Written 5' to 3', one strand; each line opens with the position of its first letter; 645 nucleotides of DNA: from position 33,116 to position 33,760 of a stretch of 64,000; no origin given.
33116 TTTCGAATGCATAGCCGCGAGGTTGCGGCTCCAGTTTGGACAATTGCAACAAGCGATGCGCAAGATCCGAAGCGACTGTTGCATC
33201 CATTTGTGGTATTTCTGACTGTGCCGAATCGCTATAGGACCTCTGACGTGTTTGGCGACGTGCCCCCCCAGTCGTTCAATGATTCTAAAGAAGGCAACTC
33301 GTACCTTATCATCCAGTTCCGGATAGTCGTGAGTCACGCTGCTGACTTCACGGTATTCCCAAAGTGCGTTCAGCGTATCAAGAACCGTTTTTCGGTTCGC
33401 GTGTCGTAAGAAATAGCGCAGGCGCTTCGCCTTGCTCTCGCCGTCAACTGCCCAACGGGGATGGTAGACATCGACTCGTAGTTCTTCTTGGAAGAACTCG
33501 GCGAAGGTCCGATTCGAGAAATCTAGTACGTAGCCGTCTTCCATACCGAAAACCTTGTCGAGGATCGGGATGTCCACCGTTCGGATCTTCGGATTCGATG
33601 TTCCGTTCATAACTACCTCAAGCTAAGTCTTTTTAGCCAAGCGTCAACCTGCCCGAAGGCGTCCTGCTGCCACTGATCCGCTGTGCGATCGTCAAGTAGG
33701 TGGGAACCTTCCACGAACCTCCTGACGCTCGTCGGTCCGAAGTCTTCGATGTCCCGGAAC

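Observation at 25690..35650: Roughly 10-kb lower-GC defense island full of half-decayed modules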

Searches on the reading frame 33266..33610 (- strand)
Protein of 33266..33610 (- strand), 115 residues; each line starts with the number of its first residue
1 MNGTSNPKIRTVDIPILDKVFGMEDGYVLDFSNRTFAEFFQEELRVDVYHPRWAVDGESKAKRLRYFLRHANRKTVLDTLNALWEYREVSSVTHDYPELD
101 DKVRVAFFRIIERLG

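Call 80: search_protein_representatives(protein=window:33266-33610:-)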
Query: 115 residues. Proteins with E-value up to 0.001 (for the whole library): 1519; up to 1e-10: 324; up to 1e-30: 16. The best 150 are listed.
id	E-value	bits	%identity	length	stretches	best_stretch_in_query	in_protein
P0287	1.5e-53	196.1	79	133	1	1-114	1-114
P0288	1.1e-48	180.5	74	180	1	1-115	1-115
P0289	2.2e-47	176.3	71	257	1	1-115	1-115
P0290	3.0e-46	172.6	76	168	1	1-103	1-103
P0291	1.1e-45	170.8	69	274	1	3-115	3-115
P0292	1.2e-44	167.4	74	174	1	12-115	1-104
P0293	5.7e-44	165.3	68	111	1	1-110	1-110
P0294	6.5e-44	165.1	66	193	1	3-115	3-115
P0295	6.8e-43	161.8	72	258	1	12-115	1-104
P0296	1.1e-39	151.5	62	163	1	1-115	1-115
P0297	3.7e-38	146.5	65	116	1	1-104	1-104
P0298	5.8e-34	133.0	69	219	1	12-102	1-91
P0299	3.5e-33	130.5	73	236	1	29-114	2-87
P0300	1.3e-32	128.6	65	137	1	1-97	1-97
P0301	3.5e-32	127.3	65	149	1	13-111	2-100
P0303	3.3e-30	120.9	25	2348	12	7-81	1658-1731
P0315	6.3e-23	97.5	56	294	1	9-92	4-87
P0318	9.5e-23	96.9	47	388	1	5-115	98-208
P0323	1.8e-21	92.8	57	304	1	9-89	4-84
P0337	4.0e-20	88.4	46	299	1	9-115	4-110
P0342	6.7e-20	87.7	49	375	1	9-90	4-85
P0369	3.6e-18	82.1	48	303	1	6-91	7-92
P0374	2.0e-17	79.7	47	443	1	8-105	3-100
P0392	1.7e-16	76.8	43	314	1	8-114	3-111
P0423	1.4e-15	73.8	48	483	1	8-89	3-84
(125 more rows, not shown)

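Call 81: search_protein_families(library=pfam, proteins=[P0342, P0374, P0423, P0318, P0323, P0315, P0369, P0392, P0303, P0337], max_evalue=0.001)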
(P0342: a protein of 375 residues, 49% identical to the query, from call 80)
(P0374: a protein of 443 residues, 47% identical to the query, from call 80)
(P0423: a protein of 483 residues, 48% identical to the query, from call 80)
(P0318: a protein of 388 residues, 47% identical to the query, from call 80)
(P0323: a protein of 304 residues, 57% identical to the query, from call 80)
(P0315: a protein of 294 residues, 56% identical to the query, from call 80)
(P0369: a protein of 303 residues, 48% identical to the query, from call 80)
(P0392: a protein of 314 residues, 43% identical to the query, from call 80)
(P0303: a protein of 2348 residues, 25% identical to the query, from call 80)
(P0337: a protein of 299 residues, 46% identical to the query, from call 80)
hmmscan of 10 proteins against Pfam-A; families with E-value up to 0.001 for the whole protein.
P0342 (375 aa): 1 family
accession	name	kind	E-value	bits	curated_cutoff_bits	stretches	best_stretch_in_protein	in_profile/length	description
PF12146.15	Hydrolase_4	-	2.4e-06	27.4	27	1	150-276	3-123/239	Serine aminopeptidase, S33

P0374 (443 aa): 1 family
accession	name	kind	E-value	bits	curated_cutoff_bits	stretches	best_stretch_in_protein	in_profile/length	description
PF00211.25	Guanylate_cyc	-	5.5e-11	42.8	21.9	1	289-431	10-172/183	Adenylate and Guanylate cyclase catalytic domain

P0423 (483 aa): 1 family
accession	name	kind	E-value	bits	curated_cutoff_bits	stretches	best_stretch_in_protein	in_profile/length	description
PF13289.12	SIR2_2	-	6e-25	88.4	24.5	1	310-431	2-123/141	SIR2-like domain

P0318 (388 aa): 1 family
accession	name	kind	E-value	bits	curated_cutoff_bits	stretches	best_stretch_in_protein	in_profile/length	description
PF04471.18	Mrr_cat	-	2.6e-07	31.2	21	1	251-356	7-115/115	Restriction endonuclease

P0323 (304 aa): 0 families

P0315 (294 aa): 0 families

P0369 (303 aa): 0 families

P0392 (314 aa): 0 families

P0303 (2348 aa): 3 families
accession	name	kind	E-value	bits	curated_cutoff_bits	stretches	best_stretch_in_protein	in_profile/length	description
PF05345.18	He_PIG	-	4.6e-66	219.7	24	3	48-114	28-96/96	Putative Ig domain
PF17963.7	Big_9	-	2.4e-25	89.6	23.6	0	464-510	40-86/89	Bacterial Ig domain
PF03797.25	Autotransporter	-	1.6e-07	31.8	26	1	1978-2183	1-209/255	Autotransporter beta-domain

P0337 (299 aa): 1 family
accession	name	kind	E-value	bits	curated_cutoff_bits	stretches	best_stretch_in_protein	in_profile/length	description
PF04471.18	Mrr_cat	-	1.6e-09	38.3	21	1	162-265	6-113/115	Restriction endonuclease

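Call 82: find_encoding_contigs(protein=P0423, flank=5000, max_places=6)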
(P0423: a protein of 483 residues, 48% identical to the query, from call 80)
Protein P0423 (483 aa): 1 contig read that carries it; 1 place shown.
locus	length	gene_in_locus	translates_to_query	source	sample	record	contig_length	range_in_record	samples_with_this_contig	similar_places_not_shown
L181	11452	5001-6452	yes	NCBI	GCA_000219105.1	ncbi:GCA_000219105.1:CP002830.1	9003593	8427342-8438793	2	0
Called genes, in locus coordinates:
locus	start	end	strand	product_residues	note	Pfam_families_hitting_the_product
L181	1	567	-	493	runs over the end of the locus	PF13084:DUF3943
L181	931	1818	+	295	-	-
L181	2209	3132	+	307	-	-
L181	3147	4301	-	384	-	-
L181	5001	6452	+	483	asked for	PF13289:SIR2_2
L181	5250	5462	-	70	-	-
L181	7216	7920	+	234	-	PF03050:DDE_Tnp_IS66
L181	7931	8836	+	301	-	PF10881:DUF2726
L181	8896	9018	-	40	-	-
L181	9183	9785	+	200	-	PF00872:Transposase_mut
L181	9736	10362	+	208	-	PF00872:Transposase_mut, PF10551:MULE (weak)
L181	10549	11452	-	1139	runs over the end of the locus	PF05621:TniB (faint), PF00069:Pkinase, PF07714:PK_Tyr_Ser-Thr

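Call 96: search_protein_families(library=padloc, proteins=[P0337, P0423, P0374], max_evalue=0.001)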
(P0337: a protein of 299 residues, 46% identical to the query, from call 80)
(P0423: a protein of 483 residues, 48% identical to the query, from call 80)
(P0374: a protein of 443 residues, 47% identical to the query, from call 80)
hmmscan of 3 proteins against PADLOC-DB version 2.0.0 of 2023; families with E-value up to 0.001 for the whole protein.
P0337 (299 aa): 0 families

P0423 (483 aa): 16 families
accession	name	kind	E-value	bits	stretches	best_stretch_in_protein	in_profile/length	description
PDLC00407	ThsA1|ThsA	-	3.7e-24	83.2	1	208-406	6-201/478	STALD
PDLC00409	ThsA1|ThsA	-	1.6e-18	65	1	211-406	10-202/242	STALD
PDLC05061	PDC-S65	-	4.9e-14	50.5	1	290-359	121-192/592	-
PDLC04968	PDC-S25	-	7.3e-14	49.7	1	308-412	140-240/517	-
PDLC02419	Aga_SIR2-PNTD1-PNTD2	-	1.1e-12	45.5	1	256-412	68-224/558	Class I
PDLC02401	Aga_SIR2-PNTD1-PNTD2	-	1.3e-11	42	1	255-412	40-197/524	Class I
PDLC05060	PDC-S65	-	5.9e-11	39.9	1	289-359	28-100/503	-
PDLC04967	PDC-S25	-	5.4e-09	33.6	1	309-412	147-250/528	-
PDLC03856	LmuA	-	2.7e-08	31.4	1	309-410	116-214/433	-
PDLC04082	SIR2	-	2.1e-07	28.2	1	293-340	113-160/345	-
PDLC02420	Aga_SIR2-PNTD1-PNTD2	-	3.9e-07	26.7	1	286-412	110-234/1010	Class I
PDLC04087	SIR2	-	6.2e-07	26.6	1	299-344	122-168/343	-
PDLC02402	Aga_SIR2-PNTD1-PNTD2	-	1.8e-06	24.4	1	286-398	104-215/876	Class I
PDLC02384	pAgo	-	8.9e-06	22.2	1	292-411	120-237/1030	-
PDLC04166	Dsr1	-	3.5e-05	19.7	1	310-410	123-217/1227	-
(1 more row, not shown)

P0374 (443 aa): 2 families
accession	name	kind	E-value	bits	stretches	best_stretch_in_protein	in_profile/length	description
PDLC02367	PycC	-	7.7e-05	20.2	0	282-361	38-120/226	-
PDLC00734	PycC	-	0.00074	16.7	0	288-394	190-319/374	Pycsar cyclase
